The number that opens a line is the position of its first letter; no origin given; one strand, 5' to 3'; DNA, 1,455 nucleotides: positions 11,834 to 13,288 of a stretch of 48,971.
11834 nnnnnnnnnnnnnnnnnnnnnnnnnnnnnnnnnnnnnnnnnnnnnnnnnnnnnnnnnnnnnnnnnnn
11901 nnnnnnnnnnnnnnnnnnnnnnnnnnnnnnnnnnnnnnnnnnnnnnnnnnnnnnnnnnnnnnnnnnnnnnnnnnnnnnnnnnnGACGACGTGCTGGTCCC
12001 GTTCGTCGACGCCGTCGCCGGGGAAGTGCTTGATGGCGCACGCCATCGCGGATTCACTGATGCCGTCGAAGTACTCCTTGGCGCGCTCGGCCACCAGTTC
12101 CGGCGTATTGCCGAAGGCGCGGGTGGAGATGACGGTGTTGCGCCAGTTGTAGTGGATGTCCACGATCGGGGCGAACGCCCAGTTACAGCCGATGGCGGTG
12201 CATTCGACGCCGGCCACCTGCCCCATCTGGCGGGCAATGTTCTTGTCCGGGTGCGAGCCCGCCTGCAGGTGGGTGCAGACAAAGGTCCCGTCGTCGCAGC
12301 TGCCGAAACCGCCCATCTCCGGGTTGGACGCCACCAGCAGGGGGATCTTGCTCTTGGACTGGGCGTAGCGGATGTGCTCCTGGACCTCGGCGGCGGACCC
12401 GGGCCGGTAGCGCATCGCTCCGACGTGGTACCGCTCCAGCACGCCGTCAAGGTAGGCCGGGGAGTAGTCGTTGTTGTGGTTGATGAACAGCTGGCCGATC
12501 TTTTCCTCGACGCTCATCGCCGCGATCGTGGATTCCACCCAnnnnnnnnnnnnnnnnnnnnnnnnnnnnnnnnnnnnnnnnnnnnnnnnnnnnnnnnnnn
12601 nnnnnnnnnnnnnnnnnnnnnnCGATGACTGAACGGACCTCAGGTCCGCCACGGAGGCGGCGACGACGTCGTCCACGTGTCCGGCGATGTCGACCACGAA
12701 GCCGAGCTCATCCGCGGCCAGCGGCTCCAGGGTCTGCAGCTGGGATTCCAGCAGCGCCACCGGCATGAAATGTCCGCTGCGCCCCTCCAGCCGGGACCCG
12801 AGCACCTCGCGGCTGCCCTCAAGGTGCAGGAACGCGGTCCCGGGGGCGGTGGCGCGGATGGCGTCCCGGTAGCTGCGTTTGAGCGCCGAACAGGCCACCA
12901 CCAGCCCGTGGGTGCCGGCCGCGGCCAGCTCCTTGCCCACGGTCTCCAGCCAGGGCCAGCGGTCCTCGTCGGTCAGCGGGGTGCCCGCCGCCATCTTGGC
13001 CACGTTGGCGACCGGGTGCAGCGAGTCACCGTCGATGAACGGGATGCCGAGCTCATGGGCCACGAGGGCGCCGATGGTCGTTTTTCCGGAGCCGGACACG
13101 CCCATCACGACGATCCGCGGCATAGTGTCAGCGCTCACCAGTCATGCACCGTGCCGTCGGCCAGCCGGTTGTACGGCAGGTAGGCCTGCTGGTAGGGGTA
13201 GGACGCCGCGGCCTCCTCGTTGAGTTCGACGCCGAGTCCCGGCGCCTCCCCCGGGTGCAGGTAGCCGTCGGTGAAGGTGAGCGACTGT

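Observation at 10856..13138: In-frame fusion of a gluconokinase domain to a GH3 glycoside hydrolase, translationally coupled to ManD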

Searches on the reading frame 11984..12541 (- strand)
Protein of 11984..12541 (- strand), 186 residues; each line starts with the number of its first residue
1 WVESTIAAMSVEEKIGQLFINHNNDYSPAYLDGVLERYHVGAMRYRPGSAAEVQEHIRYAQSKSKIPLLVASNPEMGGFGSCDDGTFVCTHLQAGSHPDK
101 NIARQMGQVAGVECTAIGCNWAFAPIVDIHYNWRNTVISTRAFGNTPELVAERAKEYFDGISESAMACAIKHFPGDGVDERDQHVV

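Call 63: search_solved_structures(query=window:11984-12541:-, max_evalue=1, show_alignments=5)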
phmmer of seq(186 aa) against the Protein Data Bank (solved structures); distinct sequences matched with E-value up to 1: 53.
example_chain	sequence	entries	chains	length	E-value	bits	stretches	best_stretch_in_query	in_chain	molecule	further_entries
5vqd_A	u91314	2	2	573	6.2e-37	130.3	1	1-185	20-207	Beta-glucoside phosphorylase BglX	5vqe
6k5j_A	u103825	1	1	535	2.2e-19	73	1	8-184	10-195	GH3 beta-N-acetylglucosaminidase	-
3sql_A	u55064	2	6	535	9.8e-19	70.9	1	39-185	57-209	Glycosyl hydrolase family 3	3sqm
4zm6_A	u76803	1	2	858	1.7e-16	63.6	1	62-185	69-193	N-acetyl-beta-D glucosaminidase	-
3lk6_A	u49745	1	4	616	7.4e-16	61.5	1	53-184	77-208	Lipoprotein ybbD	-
3bmx_A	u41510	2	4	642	8.1e-16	61.4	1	53-184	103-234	Uncharacterized lipoprotein ybbD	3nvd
4gyj_A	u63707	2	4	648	8.2e-16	61.4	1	53-184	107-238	Uncharacterized lipoprotein ybbD | Glycoside Hydrolase NagZ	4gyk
3wo8_A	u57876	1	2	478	8.2e-12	48.3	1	15-185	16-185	Beta-N-acetylglucosaminidase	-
3tev_A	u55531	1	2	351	1.6e-11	47.4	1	69-185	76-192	Glycosyl hyrolase, family 3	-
5g1m_A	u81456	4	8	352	1.9e-11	47.2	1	96-185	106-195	BETA-HEXOSAMINIDASE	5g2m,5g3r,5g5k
6jti_A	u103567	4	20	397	1.5e-10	44.2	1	98-186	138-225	Beta-hexosaminidase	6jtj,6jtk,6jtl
4g6c_A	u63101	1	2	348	1.6e-10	44.2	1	102-185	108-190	Beta-hexosaminidase 1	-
4gnv_A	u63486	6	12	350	1.6e-10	44.2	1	102-185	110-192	Beta-hexosaminidase 1 | Beta-hexosaminidase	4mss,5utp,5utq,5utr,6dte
5g5u_A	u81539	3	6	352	2.7e-10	43.4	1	96-184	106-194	BETA-HEXOSAMINIDASE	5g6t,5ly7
5bza_A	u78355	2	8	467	1.5e-09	41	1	15-185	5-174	Beta-N-acetylhexosaminidase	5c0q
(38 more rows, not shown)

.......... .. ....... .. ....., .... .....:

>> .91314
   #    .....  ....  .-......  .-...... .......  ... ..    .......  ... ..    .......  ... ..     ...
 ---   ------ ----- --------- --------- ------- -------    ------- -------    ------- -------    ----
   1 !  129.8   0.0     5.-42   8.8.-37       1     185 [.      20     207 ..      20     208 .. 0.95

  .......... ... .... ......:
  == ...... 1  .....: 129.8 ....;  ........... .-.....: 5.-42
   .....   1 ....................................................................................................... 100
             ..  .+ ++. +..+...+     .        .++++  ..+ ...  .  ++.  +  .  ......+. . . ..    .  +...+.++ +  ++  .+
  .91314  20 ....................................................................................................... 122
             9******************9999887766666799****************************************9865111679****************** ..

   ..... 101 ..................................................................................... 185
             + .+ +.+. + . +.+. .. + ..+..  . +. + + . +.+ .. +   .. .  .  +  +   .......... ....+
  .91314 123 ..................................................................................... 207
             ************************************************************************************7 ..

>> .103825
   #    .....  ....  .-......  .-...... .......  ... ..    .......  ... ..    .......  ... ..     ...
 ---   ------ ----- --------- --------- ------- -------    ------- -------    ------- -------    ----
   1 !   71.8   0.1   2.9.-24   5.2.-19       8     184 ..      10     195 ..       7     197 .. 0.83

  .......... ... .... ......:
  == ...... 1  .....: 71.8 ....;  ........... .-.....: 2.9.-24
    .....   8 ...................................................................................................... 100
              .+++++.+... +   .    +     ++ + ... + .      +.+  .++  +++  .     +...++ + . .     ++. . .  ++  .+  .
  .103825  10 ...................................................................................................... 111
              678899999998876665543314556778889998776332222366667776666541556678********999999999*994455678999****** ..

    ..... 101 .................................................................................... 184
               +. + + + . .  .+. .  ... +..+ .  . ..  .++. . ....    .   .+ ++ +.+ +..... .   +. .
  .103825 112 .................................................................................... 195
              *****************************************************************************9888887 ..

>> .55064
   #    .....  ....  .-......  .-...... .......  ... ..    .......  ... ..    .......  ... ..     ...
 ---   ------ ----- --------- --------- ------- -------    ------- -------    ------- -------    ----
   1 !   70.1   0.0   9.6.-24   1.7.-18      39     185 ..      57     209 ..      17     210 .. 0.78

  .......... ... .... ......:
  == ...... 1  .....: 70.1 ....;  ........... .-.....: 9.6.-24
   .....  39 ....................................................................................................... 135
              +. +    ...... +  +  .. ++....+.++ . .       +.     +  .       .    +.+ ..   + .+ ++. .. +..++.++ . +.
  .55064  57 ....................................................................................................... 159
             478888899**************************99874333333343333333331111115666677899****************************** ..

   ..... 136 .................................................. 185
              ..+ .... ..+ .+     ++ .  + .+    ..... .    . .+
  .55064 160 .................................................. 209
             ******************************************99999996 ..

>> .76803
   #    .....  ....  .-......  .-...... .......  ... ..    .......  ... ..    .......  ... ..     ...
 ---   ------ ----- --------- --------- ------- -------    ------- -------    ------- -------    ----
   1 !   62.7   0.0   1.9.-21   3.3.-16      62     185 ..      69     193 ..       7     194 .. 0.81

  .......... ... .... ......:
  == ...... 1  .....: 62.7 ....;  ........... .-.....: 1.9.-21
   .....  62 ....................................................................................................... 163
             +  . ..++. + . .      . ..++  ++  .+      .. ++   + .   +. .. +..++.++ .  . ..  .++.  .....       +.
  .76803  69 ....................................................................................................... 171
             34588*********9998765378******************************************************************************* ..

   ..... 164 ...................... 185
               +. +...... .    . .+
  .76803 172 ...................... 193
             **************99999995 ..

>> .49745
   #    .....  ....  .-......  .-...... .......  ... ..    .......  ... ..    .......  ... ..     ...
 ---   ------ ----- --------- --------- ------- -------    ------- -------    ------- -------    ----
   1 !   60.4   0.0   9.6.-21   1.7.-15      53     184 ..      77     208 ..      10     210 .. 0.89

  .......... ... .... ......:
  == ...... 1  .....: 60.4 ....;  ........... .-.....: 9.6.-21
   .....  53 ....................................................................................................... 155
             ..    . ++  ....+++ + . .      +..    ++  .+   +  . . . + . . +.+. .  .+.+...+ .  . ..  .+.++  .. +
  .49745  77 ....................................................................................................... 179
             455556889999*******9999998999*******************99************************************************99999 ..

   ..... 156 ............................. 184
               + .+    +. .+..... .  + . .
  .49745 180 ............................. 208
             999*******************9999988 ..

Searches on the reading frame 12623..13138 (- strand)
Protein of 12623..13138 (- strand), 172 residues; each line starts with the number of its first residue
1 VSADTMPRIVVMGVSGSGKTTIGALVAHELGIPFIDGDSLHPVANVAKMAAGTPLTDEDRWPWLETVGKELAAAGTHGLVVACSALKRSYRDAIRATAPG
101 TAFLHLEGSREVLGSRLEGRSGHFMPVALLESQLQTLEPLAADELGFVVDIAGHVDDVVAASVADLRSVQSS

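Call 45: search_solved_structures(query=window:12623-13138:-, max_evalue=0.00001, show_alignments=5)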
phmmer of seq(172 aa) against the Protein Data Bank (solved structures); distinct sequences matched with E-value up to 0.00001: 3.
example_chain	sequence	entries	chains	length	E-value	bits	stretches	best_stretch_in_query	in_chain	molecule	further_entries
3t61_A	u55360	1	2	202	1.5e-48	167.8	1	8-167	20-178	Gluconokinase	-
4eun_A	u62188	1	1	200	2.2e-45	157.5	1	4-159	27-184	thermoresistant glucokinase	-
1knq_A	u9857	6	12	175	3.3e-38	134.1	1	10-164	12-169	Gluconate kinase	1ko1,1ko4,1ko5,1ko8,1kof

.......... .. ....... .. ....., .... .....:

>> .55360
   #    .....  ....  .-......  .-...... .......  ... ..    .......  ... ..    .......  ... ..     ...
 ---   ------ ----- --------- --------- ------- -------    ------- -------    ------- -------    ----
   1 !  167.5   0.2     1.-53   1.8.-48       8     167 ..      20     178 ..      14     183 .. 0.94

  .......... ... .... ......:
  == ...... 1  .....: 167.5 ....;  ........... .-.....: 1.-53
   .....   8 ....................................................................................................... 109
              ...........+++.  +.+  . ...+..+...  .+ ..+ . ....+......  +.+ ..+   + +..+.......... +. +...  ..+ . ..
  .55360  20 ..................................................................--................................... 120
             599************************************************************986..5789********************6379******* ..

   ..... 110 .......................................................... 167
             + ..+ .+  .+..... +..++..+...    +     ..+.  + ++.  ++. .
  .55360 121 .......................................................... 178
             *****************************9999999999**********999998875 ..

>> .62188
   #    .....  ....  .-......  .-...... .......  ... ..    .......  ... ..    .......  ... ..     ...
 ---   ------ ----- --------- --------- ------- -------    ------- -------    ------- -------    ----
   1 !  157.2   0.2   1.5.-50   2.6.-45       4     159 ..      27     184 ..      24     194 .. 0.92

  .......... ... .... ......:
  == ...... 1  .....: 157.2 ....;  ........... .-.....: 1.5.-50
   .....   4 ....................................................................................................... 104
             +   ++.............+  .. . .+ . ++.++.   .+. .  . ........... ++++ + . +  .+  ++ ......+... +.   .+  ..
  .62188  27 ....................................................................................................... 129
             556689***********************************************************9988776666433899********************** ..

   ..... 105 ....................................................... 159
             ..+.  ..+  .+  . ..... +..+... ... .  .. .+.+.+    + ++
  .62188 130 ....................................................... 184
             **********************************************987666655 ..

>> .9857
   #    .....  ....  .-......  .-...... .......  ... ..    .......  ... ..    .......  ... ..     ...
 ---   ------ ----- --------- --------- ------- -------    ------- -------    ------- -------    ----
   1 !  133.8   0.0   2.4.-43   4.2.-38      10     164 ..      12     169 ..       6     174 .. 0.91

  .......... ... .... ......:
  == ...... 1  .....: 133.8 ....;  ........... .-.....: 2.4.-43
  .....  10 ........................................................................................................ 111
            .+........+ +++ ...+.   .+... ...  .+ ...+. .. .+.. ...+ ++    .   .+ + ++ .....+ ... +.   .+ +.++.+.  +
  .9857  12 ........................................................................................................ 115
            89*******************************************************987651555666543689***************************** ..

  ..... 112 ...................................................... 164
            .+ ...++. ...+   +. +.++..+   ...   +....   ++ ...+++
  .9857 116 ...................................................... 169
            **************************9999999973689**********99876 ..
